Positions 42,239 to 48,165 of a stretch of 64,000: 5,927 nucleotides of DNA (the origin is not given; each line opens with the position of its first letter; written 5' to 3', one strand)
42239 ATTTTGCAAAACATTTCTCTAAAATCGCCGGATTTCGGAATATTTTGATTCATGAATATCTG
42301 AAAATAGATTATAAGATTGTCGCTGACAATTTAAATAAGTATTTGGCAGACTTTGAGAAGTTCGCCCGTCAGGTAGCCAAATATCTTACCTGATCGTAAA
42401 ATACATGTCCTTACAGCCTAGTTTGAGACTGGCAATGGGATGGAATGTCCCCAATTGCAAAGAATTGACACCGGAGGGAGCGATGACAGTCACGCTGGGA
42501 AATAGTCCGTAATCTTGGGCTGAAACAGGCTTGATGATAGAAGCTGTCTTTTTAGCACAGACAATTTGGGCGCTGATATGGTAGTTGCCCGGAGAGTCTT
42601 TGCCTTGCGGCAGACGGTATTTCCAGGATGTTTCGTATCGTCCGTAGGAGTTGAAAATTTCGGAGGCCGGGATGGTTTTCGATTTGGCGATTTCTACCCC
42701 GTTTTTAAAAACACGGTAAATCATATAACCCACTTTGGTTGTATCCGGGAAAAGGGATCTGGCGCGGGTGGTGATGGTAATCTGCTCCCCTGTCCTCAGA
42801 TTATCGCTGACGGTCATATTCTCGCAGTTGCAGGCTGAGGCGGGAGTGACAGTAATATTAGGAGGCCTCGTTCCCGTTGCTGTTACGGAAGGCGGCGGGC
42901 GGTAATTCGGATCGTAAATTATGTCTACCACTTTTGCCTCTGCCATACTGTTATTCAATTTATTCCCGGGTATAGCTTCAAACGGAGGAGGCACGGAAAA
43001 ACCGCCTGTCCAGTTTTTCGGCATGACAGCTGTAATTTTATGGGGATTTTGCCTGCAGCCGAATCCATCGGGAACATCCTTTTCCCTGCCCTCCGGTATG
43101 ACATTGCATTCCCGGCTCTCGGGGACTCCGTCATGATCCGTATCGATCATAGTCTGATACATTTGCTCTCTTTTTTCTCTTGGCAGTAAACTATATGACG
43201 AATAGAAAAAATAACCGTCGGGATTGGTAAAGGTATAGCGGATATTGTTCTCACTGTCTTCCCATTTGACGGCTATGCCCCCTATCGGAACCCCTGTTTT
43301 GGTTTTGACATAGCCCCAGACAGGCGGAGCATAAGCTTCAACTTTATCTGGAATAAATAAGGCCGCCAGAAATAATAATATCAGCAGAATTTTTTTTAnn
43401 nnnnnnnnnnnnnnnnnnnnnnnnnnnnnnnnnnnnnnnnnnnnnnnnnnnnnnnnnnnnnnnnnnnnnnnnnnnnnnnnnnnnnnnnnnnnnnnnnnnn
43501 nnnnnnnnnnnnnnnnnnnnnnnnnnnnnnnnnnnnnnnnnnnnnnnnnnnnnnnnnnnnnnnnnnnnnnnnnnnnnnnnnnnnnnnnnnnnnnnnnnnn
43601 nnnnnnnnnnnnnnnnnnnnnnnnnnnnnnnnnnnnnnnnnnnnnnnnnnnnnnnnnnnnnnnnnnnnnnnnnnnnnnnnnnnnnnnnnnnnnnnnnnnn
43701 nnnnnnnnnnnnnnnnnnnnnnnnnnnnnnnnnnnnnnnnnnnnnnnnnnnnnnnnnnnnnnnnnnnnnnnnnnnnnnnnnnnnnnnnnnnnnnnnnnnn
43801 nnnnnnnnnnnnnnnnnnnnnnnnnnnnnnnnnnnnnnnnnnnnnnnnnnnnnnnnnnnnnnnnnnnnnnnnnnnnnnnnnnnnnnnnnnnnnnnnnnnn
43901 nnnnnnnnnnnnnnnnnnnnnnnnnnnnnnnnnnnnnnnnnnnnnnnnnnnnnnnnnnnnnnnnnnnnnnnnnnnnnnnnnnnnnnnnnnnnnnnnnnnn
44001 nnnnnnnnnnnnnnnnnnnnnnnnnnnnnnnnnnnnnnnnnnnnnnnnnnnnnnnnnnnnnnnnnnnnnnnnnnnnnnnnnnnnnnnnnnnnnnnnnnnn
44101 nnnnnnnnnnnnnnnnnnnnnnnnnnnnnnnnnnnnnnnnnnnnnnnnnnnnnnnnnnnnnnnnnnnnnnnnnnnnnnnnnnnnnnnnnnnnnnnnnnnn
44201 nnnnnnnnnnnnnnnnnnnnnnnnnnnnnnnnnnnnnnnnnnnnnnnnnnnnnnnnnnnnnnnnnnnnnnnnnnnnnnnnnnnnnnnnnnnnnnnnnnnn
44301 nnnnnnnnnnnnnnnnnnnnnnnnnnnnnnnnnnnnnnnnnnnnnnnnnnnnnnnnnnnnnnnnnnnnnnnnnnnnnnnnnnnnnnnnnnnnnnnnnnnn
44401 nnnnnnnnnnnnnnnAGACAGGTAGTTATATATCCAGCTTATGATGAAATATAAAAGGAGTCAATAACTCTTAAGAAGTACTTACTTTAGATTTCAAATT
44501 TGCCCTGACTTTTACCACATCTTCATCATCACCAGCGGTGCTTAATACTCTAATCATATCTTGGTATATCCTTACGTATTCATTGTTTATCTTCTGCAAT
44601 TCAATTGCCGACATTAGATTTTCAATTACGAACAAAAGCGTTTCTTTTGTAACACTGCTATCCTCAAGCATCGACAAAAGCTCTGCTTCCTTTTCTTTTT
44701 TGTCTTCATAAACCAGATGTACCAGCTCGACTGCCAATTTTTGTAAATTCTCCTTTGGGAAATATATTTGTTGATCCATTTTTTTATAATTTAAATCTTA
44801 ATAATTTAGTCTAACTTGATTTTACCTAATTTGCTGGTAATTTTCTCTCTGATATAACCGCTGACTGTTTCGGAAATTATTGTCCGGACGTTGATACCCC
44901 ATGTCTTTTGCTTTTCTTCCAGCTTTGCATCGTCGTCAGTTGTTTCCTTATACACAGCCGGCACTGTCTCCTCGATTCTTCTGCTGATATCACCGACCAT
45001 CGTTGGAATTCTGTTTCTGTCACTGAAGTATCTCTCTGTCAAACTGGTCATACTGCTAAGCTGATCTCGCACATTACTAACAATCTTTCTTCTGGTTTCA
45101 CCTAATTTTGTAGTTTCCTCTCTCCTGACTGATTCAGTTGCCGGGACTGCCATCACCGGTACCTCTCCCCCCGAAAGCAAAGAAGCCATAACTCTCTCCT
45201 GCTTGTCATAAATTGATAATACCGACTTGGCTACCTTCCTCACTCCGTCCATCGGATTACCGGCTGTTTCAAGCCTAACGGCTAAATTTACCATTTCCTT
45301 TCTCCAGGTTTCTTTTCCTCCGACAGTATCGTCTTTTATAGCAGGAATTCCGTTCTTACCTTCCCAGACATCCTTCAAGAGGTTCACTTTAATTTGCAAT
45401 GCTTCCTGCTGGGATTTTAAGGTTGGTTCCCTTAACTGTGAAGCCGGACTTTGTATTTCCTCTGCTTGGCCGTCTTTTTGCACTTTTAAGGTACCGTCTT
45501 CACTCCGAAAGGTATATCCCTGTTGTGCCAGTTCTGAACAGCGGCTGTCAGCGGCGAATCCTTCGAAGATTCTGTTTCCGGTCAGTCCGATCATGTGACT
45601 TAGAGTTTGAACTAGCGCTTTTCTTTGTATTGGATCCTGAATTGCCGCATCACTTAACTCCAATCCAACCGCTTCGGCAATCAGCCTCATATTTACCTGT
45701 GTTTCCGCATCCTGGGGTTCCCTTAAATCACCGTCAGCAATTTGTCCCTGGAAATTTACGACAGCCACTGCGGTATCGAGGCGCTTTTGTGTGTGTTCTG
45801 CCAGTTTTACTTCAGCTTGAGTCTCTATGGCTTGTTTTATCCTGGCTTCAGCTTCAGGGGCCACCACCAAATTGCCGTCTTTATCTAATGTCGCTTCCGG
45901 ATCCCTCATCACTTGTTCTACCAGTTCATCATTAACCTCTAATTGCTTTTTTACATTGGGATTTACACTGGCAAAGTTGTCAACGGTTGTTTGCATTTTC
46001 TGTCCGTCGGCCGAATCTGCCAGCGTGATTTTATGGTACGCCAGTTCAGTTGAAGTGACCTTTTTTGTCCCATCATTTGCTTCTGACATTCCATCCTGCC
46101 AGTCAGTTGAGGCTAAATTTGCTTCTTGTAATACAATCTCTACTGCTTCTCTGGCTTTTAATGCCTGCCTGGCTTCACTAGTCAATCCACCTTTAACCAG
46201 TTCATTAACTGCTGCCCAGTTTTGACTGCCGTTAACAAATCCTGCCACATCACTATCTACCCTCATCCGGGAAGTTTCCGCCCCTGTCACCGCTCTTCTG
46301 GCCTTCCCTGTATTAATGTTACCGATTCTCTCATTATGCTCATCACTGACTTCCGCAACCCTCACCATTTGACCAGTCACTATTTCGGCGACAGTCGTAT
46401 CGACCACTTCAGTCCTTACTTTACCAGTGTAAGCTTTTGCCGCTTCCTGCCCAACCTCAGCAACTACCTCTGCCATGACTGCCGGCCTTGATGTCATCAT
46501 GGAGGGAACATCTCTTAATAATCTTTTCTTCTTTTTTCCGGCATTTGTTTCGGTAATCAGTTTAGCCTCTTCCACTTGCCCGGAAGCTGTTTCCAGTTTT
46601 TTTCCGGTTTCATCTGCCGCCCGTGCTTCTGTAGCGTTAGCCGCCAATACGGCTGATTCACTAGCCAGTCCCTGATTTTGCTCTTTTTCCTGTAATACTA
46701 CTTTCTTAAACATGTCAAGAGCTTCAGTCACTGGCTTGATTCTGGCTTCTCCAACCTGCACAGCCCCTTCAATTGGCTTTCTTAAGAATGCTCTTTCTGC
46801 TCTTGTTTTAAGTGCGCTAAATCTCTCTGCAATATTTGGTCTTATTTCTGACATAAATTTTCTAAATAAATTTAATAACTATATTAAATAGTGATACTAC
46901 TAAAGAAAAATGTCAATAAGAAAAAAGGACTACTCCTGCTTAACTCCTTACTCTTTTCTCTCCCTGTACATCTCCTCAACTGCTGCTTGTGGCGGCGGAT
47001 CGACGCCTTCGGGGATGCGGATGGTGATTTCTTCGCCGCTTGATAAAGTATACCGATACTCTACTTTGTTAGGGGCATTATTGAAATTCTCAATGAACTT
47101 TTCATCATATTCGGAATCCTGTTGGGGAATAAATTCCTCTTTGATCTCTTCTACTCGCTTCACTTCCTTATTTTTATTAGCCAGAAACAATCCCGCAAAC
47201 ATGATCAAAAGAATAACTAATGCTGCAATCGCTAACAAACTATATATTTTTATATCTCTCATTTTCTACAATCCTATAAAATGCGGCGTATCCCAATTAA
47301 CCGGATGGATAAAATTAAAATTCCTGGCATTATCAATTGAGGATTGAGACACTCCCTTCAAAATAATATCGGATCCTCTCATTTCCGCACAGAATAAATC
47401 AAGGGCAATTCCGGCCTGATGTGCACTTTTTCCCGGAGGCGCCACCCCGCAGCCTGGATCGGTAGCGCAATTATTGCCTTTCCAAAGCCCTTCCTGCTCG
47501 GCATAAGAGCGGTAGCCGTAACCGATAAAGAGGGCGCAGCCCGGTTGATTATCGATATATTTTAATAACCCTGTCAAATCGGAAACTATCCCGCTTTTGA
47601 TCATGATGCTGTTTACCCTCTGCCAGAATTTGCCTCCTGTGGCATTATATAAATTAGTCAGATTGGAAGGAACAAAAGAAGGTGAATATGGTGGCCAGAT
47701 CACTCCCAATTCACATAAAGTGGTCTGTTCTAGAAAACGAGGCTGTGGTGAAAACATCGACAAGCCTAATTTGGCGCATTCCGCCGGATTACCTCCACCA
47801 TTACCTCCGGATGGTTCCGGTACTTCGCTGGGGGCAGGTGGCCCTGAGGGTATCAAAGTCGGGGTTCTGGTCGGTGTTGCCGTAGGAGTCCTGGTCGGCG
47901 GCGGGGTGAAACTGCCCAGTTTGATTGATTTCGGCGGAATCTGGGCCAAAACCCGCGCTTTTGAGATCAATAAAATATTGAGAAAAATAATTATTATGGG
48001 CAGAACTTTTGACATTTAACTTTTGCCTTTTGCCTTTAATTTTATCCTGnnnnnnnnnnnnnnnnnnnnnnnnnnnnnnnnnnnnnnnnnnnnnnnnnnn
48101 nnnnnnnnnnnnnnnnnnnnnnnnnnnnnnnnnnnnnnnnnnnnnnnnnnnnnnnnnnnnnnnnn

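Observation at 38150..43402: Two secreted proteins share a ~150-aa C-terminal domain that ends in a conserved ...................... motif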

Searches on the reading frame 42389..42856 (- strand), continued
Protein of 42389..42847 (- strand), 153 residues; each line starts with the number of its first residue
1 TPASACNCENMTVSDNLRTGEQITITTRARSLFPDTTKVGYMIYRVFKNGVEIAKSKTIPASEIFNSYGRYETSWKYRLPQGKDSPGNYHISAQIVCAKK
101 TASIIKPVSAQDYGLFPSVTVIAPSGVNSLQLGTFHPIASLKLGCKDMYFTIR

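Call 58: find_encoding_contigs(protein=P0156, flank=8000, max_places=2)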
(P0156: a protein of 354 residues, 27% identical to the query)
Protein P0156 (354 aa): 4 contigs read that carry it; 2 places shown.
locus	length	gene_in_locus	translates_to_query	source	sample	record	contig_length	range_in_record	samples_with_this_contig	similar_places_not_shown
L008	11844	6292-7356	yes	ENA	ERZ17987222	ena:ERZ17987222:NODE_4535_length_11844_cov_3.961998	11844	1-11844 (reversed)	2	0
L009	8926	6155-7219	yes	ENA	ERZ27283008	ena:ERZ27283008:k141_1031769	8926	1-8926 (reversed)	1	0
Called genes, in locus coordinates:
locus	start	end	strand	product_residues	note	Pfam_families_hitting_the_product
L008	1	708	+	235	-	?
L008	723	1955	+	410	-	PF00083:Sugar_tr, PF12832:MFS_1_like, PF13347:MFS_2 (faint), PF07690:MFS_1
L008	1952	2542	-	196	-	PF03703:bPH_2 (weak)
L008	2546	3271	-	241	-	PF01988:VIT1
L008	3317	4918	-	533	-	PF13431:TPR_17 (faint), PF07719:TPR_2 (faint), PF00515:TPR_1 (faint), PF13174:TPR_6 (faint), PF13181:TPR_8 (faint), PF13374:TPR_10 (faint), PF13424:TPR_12 (weak), PF13428:TPR_14 (faint), +1 more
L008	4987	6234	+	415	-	PF13414:TPR_11 (faint), PF13424:TPR_12 (faint), PF13428:TPR_14 (faint), PF13432:TPR_16 (faint), PF14559:TPR_19 (faint), PF00515:TPR_1 (weak), PF07719:TPR_2 (weak), PF13181:TPR_8 (weak), +2 more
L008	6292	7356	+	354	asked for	-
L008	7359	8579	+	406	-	PF09992:NAGPA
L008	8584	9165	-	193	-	PF11181:YflT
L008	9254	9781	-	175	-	-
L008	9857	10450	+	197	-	-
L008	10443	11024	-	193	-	-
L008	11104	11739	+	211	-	-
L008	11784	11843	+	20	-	?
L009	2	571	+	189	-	?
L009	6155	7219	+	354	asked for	-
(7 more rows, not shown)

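Call 60: list_cluster_members(proteins=[P0008, P0011, P0013, P0014, P0017, P0029, P0035, P0039, P0050, P0157])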
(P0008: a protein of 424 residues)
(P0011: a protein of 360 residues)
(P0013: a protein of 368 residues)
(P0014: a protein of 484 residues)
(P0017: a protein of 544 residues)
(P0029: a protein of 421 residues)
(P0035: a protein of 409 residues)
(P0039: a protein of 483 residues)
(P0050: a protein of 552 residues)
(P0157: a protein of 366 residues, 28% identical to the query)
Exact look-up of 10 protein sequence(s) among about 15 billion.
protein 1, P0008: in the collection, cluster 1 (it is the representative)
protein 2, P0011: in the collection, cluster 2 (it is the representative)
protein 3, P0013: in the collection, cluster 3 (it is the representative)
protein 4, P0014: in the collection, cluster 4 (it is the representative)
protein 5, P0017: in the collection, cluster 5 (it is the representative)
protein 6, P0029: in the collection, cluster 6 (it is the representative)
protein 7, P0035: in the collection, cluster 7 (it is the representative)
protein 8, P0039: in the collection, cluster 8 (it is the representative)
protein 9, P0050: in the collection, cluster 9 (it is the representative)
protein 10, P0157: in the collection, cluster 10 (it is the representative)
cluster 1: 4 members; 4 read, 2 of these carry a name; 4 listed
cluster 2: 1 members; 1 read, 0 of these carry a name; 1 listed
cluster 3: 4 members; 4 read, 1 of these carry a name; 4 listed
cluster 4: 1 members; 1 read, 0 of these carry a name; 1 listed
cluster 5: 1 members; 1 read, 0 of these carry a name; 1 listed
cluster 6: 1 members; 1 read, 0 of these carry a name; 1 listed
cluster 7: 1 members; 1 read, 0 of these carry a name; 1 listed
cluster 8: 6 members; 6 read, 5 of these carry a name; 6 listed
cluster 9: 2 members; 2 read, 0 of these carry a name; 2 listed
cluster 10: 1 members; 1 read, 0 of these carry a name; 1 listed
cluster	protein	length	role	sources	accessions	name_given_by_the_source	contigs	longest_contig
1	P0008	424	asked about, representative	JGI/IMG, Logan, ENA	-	-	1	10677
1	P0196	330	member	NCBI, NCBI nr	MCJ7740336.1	hypothetical protein MUP32_03400, partial [Candidatus Microgenomates bacterium] | hypothetical protein [Candidatus Microgenomates bacterium]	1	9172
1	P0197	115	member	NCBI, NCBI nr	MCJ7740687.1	hypothetical protein MUP32_05250, partial [Candidatus Microgenomates bacterium] | hypothetical protein [Candidatus Microgenomates bacterium]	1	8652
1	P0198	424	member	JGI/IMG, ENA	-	-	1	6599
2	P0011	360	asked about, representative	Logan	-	-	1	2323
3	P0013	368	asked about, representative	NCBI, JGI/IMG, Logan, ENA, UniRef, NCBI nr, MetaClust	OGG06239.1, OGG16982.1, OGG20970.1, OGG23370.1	hypothetical protein A3D05_03690 [Candidatus Gottesmanbacteria bacterium ... | Uncharacterized protein n=1 Tax=Candidatus Gottesmanbacteria bacterium ... | MAG: hypothetical protein A2777_06575 [Candidatus Gottesmanbacteria bacterium ...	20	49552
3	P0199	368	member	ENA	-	-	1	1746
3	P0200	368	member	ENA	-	-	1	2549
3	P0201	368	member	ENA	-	-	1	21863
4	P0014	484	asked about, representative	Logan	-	-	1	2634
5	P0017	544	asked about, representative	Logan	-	-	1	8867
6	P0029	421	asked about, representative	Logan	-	-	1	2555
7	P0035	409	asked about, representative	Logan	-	-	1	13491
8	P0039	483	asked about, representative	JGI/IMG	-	hypothetical protein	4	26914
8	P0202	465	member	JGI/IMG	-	hypothetical protein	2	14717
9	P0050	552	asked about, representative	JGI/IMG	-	-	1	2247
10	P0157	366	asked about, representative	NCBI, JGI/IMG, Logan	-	-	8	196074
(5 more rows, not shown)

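Call 61: search_solved_structures(query=A3, max_evalue=10)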
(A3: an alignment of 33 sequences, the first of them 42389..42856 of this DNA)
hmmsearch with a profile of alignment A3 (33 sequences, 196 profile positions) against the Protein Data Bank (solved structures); distinct sequences matched with E-value up to 10: 2.
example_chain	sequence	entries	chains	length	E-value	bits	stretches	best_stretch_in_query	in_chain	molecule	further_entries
9isp_A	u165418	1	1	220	0.01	19.3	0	63-91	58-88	Protease PrtH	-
3but_A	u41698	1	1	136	2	11.9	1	23-61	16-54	Uncharacterized protein Af_0446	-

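Call 95: search_protein_families(library=pfam, proteins=[L004:8751-9995:+, L004:11104-12324:+, L007:464-1399:+], max_evalue=0.1)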
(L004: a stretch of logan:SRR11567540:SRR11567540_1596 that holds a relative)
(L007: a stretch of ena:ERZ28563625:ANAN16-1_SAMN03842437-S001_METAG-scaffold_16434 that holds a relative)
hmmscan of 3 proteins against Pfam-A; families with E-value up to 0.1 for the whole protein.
L004:8751-9995:+ (415 aa): 21 families
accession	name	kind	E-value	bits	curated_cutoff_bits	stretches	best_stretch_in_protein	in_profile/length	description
PF13181.12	TPR_8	-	5.3e-20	70.3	25.7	3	133-163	2-32/34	Tetratricopeptide repeat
PF07719.23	TPR_2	-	4.2e-16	58.1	27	1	135-162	4-31/34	Tetratricopeptide repeat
PF13432.12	TPR_16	-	1.5e-14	54.5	32.7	2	121-163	20-62/65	Tetratricopeptide repeat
PF13428.12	TPR_14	-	3.5e-13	49.2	23.5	1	132-171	1-41/44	Tetratricopeptide repeat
PF00515.34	TPR_1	-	8.2e-12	44.9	27.8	1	135-163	4-32/34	Tetratricopeptide repeat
PF13424.12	TPR_12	-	1.2e-10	41.8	30.1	2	135-163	48-76/77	Tetratricopeptide repeat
PF14559.12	TPR_19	-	2.6e-09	37.7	25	1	185-226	11-52/68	Tetratricopeptide repeat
PF23914.1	TPR_CcmH_CycH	-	7.2e-09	36.1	42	2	172-259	57-143/158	Cytochrome c-type biogenesis protein H TPR domain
PF13431.12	TPR_17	-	3.2e-08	33.6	24.4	0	187-218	1-32/34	Tetratricopeptide repeat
PF13414.12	TPR_11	-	7e-07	29.3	26.8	1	145-175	7-38/42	TPR repeat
PF13176.12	TPR_7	-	4e-05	23.8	27.9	1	135-163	2-30/36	Tetratricopeptide repeat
PF13174.12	TPR_6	-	0.0001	23.2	26.3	1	134-159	2-27/33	Tetratricopeptide repeat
PF25058.1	ARM_TT21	-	0.00013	22.3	27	0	142-258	17-115/155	Tetratricopeptide repeat protein 21 ARM repeat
PF12895.13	ANAPC3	-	0.00028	21.5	27.2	0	123-181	14-72/82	Anaphase-promoting complex, cyclosome, subunit 3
PF13374.12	TPR_10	-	0.0015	18.9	27.5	1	135-163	5-33/42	Tetratricopeptide repeat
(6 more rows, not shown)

L004:11104-12324:+ (407 aa): 3 families
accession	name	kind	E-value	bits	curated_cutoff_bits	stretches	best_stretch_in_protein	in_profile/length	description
PF09992.14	NAGPA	-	1e-11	45.7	25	1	233-404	1-168/169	Phosphodiester glycosidase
PF06810.17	Phage_scaffold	-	0.04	14.3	35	1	47-100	32-81/170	Phage capsid assembly scaffolding protein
PF10805.13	DUF2730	-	0.083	13.4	24.9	0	21-110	4-94/102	Protein of unknown function (DUF2730)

L007:464-1399:+ (312 aa): 1 family
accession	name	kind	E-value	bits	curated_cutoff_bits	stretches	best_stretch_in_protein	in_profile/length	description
PF13624.11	SurA_N_3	-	0.061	13.6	27.2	0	92-159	90-161/162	SurA-like N-terminal domain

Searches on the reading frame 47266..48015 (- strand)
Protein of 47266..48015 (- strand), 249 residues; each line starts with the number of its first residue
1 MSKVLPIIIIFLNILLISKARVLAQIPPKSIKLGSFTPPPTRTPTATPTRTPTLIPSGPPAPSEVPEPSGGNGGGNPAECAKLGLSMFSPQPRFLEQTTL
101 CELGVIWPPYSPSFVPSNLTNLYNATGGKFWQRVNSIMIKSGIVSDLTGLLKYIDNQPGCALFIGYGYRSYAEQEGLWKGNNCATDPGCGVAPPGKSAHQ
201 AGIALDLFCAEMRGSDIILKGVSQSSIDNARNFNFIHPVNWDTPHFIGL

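Call 14: search_protein_families(library=pfam, proteins=[window:47266-48015:-], max_evalue=0.001)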
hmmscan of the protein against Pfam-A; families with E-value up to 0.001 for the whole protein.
window:47266-48015:- (249 aa): 1 family
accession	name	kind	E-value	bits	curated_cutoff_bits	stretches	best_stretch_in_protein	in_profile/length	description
PF02557.22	VanY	-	2e-08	34.5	25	1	143-217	8-84/132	D-alanyl-D-alanine carboxypeptidase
